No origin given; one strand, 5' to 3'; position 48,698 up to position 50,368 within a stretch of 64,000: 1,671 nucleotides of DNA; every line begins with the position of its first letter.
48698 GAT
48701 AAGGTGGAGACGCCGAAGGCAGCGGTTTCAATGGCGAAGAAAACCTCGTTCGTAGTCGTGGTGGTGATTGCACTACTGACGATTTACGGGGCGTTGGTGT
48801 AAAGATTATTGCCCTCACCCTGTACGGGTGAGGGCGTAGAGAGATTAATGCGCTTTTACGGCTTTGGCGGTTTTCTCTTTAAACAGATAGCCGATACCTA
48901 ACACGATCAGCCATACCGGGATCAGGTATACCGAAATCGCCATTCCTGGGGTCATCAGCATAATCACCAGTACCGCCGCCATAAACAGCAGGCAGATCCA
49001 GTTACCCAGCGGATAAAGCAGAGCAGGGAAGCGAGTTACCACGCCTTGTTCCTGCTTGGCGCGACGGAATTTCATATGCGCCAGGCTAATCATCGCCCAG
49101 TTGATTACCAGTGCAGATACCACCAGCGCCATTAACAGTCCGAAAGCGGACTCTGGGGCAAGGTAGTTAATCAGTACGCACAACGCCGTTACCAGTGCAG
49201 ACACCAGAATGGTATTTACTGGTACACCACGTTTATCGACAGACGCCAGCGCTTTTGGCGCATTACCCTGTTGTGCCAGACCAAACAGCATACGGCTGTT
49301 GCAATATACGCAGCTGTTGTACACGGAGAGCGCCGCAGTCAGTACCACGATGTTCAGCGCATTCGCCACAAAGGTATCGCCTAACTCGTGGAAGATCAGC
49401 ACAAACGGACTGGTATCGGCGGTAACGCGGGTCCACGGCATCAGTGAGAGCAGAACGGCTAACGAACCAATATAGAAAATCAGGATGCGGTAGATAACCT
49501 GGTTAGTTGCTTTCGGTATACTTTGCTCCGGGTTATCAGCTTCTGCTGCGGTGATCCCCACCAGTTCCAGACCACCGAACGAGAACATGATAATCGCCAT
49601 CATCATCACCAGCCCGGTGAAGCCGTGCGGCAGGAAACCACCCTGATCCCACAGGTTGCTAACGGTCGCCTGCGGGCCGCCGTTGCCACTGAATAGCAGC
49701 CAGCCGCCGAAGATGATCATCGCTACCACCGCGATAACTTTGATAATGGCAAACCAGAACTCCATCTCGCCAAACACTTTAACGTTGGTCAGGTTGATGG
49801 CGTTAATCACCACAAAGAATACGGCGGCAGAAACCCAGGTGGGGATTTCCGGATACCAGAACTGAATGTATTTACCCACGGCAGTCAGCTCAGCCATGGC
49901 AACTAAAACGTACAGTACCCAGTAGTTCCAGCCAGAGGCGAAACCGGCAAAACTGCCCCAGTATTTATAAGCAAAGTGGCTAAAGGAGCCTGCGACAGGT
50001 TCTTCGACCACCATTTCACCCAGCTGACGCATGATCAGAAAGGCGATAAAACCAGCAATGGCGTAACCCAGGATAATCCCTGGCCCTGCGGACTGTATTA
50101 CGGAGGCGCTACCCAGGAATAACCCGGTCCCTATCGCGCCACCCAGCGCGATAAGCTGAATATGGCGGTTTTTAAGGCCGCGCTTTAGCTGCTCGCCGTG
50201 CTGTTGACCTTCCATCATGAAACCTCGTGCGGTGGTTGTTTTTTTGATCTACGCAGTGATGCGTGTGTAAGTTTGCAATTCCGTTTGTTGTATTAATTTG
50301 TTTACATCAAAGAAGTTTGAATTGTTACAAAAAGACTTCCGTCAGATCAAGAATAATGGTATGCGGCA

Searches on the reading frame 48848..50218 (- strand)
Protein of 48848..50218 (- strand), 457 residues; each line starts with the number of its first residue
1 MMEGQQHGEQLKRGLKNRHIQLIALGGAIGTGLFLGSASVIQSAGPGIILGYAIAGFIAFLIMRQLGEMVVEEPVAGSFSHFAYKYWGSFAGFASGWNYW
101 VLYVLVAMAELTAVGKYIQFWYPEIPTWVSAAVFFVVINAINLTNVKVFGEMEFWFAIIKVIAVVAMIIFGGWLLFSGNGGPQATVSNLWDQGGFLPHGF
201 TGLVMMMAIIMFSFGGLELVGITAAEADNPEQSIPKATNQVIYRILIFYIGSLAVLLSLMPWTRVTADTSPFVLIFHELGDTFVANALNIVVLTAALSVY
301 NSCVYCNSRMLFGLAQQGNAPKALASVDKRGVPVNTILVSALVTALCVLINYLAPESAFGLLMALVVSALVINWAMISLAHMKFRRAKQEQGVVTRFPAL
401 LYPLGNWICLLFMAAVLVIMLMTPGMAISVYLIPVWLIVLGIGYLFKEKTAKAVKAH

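Call 6: search_protein_families(proteins=[window:48848-50218:-], library=ncbifam)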
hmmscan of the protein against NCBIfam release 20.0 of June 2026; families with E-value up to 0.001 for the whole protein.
window:48848-50218:- (457 aa): 28 families (the best 25 are shown)
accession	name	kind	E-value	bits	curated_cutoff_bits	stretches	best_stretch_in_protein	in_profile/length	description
NF007594.0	PRK10238.1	equivalog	0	1029.9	848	1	2-457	1-456/456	aromatic amino acid transporter AroP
NF007602.0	PRK10249.1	equivalog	2.7e-203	676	851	1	8-444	16-452/458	phenylalanine transporter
NF007876.0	PRK10580.1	equivalog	2.7e-130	435.3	736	1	8-455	4-454/457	proline-specific permease ProY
NF008272.0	PRK11049.1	equivalog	7.8e-123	410.9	732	1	4-453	12-466/470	D-serine/D-alanine/glycine transporter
NF047867.1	AA_transp_ThrP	exception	3e-119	399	850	1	7-445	4-446/461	bifunctional threonine/serine APC transporter ThrP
NF008016.0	PRK10746.1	equivalog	4.3e-117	392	799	1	8-445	5-446/461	amino acid permease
TIGR01773.1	GABAperm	equivalog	2.2e-113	379.4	678.1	1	3-445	2-446/452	GABA permease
TIGR00913.1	2A0310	subfamily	3.4e-99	332.8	578.7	1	12-421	1-430/480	amino acid permease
NF011623.0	PRK15049.1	equivalog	2.7e-97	326.7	773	1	7-446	22-467/499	L-asparagine permease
NF008484.0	PRK11387.1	equivalog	7.4e-90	302.2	716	1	3-445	4-454/471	S-methylmethionine permease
NF007566.0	PRK10197.1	equivalog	1.5e-87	294.3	871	1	7-442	6-441/466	GABA permease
NF008094.0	PRK10836.1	subfamily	6.8e-83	279.1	735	1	7-410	9-425/489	amino acid permease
TIGR00909.1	2A0306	subfamily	3.4e-40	138.3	556.8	1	11-438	1-420/429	amino acid transporter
NF053761.1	BrChAATpBcaP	equivalog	5.9e-28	98.1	690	1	2-442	11-446/460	branched-chain amino acid transporter BcaP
TIGR00906.1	2A0303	subfamily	9.4e-27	93.6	681.7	2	144-401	182-453/602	cationic amino acid transport permease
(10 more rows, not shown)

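Call 17: find_related_loci(query=window:48848-50218:-, collection=genome_contigs, flank=1500)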
Query window:48848-50218:- (457 aa) in genome_contigs; peptide patterns used: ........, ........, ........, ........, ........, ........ (x = any residue, [..] = any of these).
600 stretches matched a pattern (row limit reached: there are more); 594 encode a relative of the query (tblastn E <= 1e-3); the best 80 are kept; 80 distinct loci.
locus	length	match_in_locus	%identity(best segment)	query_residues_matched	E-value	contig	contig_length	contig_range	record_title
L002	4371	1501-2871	99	1-457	0e+0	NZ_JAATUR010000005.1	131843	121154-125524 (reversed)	Escherichia coli strain SCPM-O-B-8794 5length=131843, whole genome shotgun sequence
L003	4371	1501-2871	98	1-457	0e+0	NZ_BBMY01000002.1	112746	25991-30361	Escherichia albertii NBRC 107761 = DSM 17582 strain NBRC 107761, whole genome shotgun sequence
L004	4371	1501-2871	95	1-457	0e+0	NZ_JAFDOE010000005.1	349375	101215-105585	Citrobacter sp. FP75 contig5, whole genome shotgun sequence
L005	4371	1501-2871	95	1-457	0e+0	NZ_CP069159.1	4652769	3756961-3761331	Citrobacter sp. R56 chromosome, complete genome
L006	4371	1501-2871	95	1-457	0e+0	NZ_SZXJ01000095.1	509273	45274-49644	Citrobacter sp. wls619 contig29, whole genome shotgun sequence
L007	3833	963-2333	95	1-457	0e+0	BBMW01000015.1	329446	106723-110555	Citrobacter werkmanii NBRC 105721 DNA, contig: CIWKM15, whole genome shotgun sequence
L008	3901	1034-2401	94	2-457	0e+0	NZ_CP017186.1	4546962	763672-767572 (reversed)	Enterobacter hormaechei subsp. hoffmannii strain DSM 14563 chromosome, complete genome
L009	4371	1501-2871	94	1-457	0e+0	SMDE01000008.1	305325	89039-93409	Phytobacter diazotrophicus strain DSM 17806 Ga0244675_108, whole genome shotgun sequence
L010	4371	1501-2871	93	1-457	0e+0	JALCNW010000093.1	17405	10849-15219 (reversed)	MAG: Enterobacter sp. isolate UW_MP_ENTER5_1 Ga0455787_00845, whole genome shotgun sequence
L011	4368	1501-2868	93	1-456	0e+0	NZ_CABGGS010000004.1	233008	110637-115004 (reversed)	Klebsiella spallanzanii isolate SB6411, whole genome shotgun sequence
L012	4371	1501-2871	93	1-457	0e+0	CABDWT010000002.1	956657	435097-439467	Phytobacter ursingii strain ATCC27989T genome assembly, contig: ATCC27989T_contig_10, whole genome shotgun sequence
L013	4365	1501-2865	93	2-456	0e+0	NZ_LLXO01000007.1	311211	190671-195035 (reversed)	Entomohabitans teleogrylli strain SCU-B244 contig7, whole genome shotgun sequence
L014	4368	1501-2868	92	2-457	0e+0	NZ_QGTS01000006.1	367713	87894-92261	Mangrovibacter plantisponsor strain DSM 19579 Ga0244534_106, whole genome shotgun sequence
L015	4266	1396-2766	93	1-457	0e+0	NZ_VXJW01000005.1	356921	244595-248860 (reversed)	Salmonella enterica subsp. arizonae strain CCUG 6322T contig_0000005, whole genome shotgun sequence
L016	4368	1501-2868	93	1-456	0e+0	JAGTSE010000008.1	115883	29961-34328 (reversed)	MAG: Proteobacteria bacterium isolate CTSoil_132 scaffold_16, whole genome shotgun sequence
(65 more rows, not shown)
